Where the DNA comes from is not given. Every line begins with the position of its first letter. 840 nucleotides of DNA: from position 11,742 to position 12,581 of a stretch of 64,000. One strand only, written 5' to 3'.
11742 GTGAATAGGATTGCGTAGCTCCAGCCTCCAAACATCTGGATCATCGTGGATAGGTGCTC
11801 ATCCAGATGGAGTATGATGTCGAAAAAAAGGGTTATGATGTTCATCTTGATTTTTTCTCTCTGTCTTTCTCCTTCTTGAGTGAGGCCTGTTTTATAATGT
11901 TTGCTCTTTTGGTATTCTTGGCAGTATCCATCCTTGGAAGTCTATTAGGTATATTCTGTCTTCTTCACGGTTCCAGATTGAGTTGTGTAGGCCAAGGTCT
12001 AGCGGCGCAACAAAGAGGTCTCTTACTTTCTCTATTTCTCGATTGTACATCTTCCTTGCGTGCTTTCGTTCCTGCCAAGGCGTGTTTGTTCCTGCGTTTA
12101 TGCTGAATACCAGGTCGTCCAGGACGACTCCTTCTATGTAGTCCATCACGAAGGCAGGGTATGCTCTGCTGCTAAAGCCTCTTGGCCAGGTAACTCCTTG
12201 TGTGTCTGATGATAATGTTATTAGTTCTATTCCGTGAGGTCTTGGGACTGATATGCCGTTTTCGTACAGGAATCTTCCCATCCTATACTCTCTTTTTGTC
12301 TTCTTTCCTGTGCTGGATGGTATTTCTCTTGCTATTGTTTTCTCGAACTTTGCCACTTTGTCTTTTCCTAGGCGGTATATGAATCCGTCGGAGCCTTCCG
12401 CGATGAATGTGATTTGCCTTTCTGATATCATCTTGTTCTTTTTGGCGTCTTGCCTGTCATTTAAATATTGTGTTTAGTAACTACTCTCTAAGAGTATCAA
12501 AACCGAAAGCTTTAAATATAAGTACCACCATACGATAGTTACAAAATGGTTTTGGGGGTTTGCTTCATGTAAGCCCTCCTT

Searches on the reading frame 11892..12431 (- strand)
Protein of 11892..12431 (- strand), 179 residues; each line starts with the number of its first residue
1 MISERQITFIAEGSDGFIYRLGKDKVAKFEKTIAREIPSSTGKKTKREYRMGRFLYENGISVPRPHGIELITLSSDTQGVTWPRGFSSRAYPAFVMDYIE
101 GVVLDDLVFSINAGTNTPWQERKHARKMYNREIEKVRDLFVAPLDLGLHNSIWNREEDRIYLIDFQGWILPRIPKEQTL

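Call 91: search_protein_families(library=pfam, proteins=[window:11892-12431:-], max_evalue=0.01)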
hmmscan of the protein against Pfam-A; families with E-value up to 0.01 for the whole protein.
window:11892-12431:- (179 aa): 1 family
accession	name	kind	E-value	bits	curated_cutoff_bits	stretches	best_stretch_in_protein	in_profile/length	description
PF01636.29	APH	-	5.5e-05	23.5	23.2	1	7-106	2-85/239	Phosphotransferase enzyme family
